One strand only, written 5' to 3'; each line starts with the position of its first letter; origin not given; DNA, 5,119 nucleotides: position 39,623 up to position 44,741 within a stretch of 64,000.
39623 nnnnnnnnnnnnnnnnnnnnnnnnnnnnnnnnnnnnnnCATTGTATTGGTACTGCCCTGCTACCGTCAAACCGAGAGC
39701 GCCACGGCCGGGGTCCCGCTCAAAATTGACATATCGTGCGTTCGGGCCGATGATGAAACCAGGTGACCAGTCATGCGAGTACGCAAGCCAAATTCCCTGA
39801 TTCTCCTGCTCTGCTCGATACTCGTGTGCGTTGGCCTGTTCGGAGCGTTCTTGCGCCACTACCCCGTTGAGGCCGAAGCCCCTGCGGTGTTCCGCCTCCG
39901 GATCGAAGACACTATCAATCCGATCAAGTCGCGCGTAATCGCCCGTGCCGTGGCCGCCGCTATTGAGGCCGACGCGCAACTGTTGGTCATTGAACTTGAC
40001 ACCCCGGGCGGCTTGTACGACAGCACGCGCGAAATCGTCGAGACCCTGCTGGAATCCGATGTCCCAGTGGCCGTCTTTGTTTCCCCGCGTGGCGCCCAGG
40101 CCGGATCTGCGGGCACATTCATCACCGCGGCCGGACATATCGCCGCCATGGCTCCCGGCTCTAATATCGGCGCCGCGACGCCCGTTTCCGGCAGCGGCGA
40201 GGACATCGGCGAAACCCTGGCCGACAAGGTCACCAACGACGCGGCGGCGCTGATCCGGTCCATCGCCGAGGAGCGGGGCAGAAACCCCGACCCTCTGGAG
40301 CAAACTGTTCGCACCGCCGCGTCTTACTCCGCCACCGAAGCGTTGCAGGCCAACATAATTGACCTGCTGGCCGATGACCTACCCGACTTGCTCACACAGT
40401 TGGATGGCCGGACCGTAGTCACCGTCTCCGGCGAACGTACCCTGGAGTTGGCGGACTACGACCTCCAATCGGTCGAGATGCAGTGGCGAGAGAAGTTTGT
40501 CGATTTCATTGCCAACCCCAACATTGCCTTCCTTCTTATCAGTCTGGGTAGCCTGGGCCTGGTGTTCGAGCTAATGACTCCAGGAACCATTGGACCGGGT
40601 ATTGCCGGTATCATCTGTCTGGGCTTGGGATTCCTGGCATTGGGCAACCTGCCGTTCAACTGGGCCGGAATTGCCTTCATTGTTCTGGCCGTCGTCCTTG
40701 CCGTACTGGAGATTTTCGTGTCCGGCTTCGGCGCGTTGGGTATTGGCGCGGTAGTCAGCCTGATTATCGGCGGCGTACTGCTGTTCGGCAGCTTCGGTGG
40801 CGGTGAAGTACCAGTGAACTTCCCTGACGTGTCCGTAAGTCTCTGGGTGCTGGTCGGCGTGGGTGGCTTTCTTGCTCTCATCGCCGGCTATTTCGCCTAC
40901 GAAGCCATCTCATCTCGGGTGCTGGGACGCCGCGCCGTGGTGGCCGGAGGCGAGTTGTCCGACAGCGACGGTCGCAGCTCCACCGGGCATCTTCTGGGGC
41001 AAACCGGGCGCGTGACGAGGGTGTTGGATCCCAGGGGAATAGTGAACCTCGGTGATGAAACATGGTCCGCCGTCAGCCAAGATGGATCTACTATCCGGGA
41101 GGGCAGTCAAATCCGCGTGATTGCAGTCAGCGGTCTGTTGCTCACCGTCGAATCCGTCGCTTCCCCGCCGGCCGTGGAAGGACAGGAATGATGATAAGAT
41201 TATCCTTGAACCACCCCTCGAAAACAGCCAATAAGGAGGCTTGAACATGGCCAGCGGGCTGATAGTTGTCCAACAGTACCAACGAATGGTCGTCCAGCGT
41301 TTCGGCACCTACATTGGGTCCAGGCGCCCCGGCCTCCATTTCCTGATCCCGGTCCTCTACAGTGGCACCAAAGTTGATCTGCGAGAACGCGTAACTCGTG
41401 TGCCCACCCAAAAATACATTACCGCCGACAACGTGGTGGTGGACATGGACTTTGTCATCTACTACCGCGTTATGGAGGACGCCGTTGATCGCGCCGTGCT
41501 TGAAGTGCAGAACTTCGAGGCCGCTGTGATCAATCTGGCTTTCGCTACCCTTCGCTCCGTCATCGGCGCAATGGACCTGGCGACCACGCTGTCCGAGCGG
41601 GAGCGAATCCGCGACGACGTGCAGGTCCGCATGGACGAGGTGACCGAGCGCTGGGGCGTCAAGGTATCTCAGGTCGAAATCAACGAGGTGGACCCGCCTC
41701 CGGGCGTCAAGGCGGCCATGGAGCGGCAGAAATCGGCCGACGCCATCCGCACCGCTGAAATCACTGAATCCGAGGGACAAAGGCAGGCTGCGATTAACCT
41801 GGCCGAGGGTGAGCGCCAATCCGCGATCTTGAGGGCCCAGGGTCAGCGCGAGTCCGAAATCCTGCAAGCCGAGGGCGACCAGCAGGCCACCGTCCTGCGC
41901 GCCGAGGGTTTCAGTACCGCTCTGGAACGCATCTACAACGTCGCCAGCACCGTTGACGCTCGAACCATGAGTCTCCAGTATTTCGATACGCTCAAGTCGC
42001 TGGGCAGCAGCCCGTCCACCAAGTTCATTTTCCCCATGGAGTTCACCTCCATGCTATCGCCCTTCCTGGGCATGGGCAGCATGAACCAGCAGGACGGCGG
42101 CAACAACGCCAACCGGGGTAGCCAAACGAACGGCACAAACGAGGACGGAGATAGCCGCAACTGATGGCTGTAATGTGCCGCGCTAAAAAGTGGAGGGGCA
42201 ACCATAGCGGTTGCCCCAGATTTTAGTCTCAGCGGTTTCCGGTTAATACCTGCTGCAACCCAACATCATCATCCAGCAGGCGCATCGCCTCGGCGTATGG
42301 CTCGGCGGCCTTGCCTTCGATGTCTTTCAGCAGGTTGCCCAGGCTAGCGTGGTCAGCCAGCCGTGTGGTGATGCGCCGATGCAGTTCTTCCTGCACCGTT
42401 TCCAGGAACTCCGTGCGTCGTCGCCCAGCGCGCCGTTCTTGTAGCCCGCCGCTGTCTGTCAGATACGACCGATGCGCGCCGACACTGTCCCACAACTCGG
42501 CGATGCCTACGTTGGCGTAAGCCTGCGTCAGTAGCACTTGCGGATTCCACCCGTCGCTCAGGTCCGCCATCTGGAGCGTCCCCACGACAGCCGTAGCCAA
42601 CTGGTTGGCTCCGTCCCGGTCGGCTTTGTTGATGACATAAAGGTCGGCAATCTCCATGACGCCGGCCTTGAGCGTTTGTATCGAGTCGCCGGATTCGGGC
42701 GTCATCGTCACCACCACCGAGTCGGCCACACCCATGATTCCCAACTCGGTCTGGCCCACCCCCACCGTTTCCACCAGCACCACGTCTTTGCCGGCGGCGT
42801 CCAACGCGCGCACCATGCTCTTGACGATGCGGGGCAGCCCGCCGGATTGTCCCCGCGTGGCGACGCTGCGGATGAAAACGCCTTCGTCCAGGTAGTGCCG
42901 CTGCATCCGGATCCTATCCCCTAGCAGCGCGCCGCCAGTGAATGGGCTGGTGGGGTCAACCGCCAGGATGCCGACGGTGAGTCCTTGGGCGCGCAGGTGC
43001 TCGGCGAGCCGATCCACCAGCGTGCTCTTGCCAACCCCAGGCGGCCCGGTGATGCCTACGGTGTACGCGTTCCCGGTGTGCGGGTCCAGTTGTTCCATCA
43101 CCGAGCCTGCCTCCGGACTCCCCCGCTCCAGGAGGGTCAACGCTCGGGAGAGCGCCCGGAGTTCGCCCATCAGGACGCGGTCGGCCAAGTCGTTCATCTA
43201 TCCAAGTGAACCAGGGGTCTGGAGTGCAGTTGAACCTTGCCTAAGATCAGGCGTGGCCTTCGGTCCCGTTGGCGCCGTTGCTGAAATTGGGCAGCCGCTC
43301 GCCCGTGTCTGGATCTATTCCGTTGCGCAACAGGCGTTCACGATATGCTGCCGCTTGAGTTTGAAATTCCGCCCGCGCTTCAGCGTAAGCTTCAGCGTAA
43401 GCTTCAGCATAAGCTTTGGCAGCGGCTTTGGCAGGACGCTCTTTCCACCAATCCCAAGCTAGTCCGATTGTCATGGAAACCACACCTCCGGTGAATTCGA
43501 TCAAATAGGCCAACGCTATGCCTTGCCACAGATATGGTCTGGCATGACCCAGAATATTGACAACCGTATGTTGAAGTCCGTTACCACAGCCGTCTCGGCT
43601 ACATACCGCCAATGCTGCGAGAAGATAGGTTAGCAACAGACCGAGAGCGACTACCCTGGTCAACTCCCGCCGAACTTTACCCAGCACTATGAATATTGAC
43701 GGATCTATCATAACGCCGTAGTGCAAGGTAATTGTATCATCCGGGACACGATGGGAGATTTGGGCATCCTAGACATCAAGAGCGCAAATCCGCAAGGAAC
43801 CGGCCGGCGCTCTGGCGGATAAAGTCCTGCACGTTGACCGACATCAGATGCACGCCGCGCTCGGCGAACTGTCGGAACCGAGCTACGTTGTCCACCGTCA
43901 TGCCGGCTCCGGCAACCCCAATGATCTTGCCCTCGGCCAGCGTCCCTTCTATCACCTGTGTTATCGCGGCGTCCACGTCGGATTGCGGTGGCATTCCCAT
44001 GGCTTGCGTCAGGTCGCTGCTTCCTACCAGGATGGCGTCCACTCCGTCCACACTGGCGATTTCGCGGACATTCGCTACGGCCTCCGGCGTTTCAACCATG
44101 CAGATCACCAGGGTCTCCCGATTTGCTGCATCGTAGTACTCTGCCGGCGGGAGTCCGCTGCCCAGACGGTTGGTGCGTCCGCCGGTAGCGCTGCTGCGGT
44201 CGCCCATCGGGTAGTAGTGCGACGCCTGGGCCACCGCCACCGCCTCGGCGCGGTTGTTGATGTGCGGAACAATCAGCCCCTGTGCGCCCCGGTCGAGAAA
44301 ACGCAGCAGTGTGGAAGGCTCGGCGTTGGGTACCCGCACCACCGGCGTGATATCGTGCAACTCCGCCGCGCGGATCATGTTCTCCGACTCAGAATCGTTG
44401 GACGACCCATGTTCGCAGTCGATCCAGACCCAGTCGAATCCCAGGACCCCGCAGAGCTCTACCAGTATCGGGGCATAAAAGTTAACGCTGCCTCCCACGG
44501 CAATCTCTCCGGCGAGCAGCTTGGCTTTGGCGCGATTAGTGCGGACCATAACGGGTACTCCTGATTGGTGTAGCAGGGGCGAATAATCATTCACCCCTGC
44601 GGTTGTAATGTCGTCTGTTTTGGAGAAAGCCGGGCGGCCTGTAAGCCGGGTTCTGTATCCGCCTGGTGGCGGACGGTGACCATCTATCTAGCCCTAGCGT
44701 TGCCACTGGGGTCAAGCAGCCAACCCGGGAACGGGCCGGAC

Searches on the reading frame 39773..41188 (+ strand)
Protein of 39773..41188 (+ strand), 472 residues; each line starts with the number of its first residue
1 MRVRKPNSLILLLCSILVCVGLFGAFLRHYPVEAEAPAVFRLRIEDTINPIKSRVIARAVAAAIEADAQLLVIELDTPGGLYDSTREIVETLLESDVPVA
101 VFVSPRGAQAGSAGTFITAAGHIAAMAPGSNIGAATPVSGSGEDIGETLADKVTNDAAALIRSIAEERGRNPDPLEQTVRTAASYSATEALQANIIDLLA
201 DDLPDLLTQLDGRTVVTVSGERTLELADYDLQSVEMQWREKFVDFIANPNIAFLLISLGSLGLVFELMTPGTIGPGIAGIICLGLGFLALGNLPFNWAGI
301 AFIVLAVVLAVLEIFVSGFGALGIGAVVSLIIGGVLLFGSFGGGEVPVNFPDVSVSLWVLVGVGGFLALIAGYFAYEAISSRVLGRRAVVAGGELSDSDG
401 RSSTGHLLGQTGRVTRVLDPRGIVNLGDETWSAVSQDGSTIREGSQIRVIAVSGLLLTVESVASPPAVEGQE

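Call 16: search_protein_families(library=pfam, proteins=[window:39773-41188:+], max_evalue=0.001)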
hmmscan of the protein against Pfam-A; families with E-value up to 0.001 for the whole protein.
window:39773-41188:+ (472 aa): 4 families
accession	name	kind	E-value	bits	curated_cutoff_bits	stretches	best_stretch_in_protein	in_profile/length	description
PF24961.1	NfeD_membrane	-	1.9e-23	83.2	26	1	250-375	1-117/119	NfeD integral membrane domain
PF25145.1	NfeD1b_N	-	1.3e-19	70.9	40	1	39-173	2-129/189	NfeD1b, N-terminal domain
PF01957.25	NfeD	-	7.1e-14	52.2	29.1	1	407-460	4-56/57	NfeD-like C-terminal, partner-binding domain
PF00574.28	CLP_protease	-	4.8e-06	27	20.2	1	52-198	30-177/182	Clp protease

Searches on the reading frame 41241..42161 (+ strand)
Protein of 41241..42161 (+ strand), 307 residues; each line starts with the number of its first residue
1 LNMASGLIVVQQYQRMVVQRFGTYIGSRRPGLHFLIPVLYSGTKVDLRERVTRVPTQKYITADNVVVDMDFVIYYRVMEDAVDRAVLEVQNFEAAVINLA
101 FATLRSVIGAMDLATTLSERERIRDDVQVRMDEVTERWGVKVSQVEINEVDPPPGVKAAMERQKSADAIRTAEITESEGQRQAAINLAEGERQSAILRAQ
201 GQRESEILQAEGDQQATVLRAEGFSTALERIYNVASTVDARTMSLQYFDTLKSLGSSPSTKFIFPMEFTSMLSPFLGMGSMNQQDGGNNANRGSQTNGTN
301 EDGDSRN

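Call 16: search_protein_families(library=pfam, proteins=[window:41241-42161:+], max_evalue=0.001)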
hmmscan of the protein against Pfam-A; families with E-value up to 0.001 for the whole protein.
window:41241-42161:+ (307 aa): 1 family
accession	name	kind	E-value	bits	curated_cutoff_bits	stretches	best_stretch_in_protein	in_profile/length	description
PF01145.31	Band_7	-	3e-38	132.1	23.6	1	9-180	2-175/176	SPFH domain / Band 7 family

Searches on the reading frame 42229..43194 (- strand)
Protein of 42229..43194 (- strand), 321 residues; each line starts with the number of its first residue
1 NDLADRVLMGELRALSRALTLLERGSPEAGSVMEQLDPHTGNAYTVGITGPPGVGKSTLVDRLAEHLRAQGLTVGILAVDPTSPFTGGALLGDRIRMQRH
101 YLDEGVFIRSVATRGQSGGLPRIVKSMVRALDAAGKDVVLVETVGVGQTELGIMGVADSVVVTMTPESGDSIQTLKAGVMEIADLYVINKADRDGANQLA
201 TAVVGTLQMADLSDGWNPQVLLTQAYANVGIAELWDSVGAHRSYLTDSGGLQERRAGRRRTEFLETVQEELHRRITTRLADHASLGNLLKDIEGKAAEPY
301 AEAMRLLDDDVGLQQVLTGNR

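Call 16: search_protein_families(library=pfam, proteins=[window:42229-43194:-], max_evalue=0.001)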
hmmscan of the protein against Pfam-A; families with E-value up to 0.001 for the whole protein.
window:42229-43194:- (321 aa): 14 families
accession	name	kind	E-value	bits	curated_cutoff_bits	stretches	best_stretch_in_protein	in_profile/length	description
PF03308.22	MeaB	-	4.4e-88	295.3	23.1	1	15-277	1-270/273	Methylmalonyl Co-A mutase-associated GTPase MeaB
PF03266.21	NTPase_1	-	6e-07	29.9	23.9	1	46-75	2-31/168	NTPase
PF02492.25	cobW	-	4.5e-06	26.8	20.7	1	45-201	2-163/180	CobW/HypB/UreG, nucleotide-binding domain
PF13191.12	AAA_16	-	6.8e-06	27.1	32.6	1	39-74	20-55/167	AAA ATPase domain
PF03029.23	ATP_bind_1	-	2.5e-05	24.6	27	1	48-83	1-36/240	Conserved hypothetical ATP binding protein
PF13238.12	AAA_18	-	4.2e-05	24.4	29.4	1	46-68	1-23/128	AAA domain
PF13401.12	AAA_22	-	6.5e-05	23.7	27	1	48-91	10-51/130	AAA domain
PF00448.28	SRP54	-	0.00018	21.7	22.7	0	48-154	6-102/196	SRP54-type protein, GTPase domain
PF20720.3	nSTAND3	-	0.00047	20.3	27.2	0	46-74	20-48/155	Novel STAND NTPase 3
PF13604.12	AAA_30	-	0.00048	20.3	27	0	45-79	20-54/191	AAA domain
PF13207.12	AAA_17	-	0.00053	20.7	27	0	49-74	1-26/136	AAA domain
PF01926.29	MMR_HSR1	-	0.00085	19.9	21.9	0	45-68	1-23/113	50S ribosome-binding GTPase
PF10609.15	ParA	-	0.00091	19.2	27.1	0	50-81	11-42/246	NUBPL iron-transfer P-loop NTPase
PF07728.20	AAA_5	-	0.00092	19.7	22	0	48-74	4-31/139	AAA domain (dynein-related subfamily)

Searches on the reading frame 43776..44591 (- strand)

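Call 16: search_protein_families(library=pfam, proteins=[window:43776-44591:-], max_evalue=0.001)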
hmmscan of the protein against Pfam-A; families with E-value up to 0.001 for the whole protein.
window:43776-44591:- (271 aa): 1 family
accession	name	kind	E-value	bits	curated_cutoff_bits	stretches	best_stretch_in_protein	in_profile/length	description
PF03328.21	HpcH_HpaI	-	3.4e-29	102.2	25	1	40-252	10-211/221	HpcH/HpaI aldolase/citrate lyase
